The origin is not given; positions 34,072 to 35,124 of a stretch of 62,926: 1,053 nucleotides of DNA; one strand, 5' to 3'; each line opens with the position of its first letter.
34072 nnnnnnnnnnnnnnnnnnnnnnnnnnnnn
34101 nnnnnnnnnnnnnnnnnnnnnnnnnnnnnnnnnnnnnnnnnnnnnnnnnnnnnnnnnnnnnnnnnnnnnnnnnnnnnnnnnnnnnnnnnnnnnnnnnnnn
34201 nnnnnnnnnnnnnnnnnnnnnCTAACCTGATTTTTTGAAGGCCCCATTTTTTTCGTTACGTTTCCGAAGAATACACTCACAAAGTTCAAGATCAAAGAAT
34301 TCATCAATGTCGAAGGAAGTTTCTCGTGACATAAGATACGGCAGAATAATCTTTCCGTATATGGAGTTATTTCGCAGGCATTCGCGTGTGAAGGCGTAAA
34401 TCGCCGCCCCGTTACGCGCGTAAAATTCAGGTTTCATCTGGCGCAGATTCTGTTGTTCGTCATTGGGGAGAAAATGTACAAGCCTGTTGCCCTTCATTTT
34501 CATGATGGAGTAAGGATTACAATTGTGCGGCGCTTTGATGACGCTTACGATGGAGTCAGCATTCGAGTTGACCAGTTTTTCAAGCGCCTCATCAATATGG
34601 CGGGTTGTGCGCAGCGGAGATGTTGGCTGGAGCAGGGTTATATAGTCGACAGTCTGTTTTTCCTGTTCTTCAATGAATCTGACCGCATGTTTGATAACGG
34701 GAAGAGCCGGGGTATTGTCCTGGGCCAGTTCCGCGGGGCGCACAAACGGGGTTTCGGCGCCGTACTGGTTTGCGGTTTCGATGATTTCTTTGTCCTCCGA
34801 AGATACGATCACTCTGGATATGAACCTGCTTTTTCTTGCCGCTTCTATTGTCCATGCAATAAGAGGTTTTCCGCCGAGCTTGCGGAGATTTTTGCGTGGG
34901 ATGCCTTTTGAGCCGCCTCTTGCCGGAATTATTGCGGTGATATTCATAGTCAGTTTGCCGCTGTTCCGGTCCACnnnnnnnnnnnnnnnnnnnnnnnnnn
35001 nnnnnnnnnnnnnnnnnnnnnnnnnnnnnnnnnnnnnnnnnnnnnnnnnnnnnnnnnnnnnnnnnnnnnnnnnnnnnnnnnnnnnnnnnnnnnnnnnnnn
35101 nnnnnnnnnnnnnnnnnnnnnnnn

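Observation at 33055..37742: Formyltransferase and deacetylase inserted between neuB and neuA: possible N-formyl nonulosonic acid pathway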

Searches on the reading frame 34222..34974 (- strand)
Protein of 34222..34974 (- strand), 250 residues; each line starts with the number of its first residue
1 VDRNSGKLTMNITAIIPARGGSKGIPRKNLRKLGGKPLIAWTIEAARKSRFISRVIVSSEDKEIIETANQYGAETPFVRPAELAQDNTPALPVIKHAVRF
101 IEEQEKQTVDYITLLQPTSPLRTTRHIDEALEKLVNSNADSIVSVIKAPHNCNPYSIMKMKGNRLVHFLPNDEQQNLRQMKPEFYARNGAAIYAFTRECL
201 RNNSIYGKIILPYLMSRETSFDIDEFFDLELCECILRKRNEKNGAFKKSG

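Call 3: search_protein_families(library=pfam, proteins=[window:34222-34974:-])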
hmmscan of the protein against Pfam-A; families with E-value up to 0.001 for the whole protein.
window:34222-34974:- (250 aa): 2 families
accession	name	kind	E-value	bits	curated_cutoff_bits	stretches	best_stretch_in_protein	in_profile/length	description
PF02348.25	CTP_transf_3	-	8.2e-28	98.1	22.6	1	14-206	2-180/217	Cytidylyltransferase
PF12804.13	NTP_transf_3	-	5.1e-05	23.9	27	1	27-74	15-61/160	MobA-like NTP transferase domain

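Call 4: search_protein_families(library=ncbifam, proteins=[window:34222-34974:-])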
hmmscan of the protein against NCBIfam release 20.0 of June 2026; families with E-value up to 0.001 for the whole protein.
window:34222-34974:- (250 aa): 10 families
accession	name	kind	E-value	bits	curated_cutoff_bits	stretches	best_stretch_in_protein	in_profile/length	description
TIGR03584.1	PseF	equivalog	2.5e-47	161.4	205.7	1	14-235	2-219/222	pseudaminic acid cytidylyltransferase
NF003952.0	PRK05450.1-5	subfamily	2.3e-16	59.7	193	1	10-202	1-193/250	3-deoxy-manno-octulosonate cytidylyltransferase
NF009905.0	PRK13368.1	subfamily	6.7e-15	55.1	255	1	10-202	1-186/243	3-deoxy-manno-octulosonate cytidylyltransferase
NF003950.0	PRK05450.1-3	subfamily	2e-12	47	234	1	10-147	1-130/248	3-deoxy-manno-octulosonate cytidylyltransferase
NF003948.0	PRK05450.1-1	equivalog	8.5e-10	38.2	281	1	9-144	3-130/248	3-deoxy-manno-octulosonate cytidylyltransferase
TIGR00466.1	kdsB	equivalog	4.5e-09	36.1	155.2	1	10-80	1-70/241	3-deoxy-manno-octulosonate cytidylyltransferase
TIGR00453.1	ispD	equivalog_domain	8.2e-05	22.1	181.3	1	14-73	2-64/219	2-C-methyl-D-erythritol 4-phosphate cytidylyltransferase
NF010933.0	PRK14353.1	equivalog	0.00014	20.6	505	1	25-168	22-156/453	bifunctional UDP-N-acetylglucosamine diphosphorylase/glucosamine-1-phosphate N-acetyltransferase GlmU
NF001183.0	PRK00155.1-3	subfamily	0.0003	20.1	166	1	19-148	14-141/237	D-ribitol-5-phosphate cytidylyltransferase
NF010935.0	PRK14355.1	equivalog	0.00084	18.1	718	1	25-155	20-139/459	bifunctional UDP-N-acetylglucosamine diphosphorylase/glucosamine-1-phosphate N-acetyltransferase GlmU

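Call 29: search_solved_structures(query=window:34222-34947:-, max_evalue=0.00001)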
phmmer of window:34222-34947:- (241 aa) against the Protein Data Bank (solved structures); distinct sequences matched with E-value up to 0.00001: 9.
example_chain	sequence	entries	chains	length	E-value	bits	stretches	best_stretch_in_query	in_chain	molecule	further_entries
6ifd_A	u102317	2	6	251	2.3e-40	141.8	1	4-227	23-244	CMP-N-acetylneuraminate Synthetase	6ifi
1eyr_A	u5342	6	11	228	3.5e-31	111.8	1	5-230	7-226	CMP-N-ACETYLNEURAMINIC ACID SYNTHETASE | N-acylneuraminate cytidylyltransferase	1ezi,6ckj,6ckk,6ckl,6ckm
9ftb_A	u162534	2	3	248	3.4e-28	102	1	2-126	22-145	NeuA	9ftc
1qwj_A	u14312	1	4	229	2.6e-19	73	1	3-224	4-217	cytidine monophospho-N-acetylneuraminic acid synthetase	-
9t4z_A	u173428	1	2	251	1e-17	67.8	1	2-222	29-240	PpNeuA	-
3oam_A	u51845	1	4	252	5.2e-07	32.7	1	1-73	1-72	3-deoxy-manno-octulosonate cytidylyltransferase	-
1vh3_A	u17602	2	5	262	6.5e-07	32.4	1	1-125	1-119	3-deoxy-manno-octulosonate cytidylyltransferase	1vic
3duv_A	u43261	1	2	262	6.6e-07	32.4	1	1-125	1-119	3-deoxy-manno-octulosonate cytidylyltransferase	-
4xwi_A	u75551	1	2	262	1.7e-06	31.1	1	3-71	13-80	3-deoxy-manno-octulosonate cytidylyltransferase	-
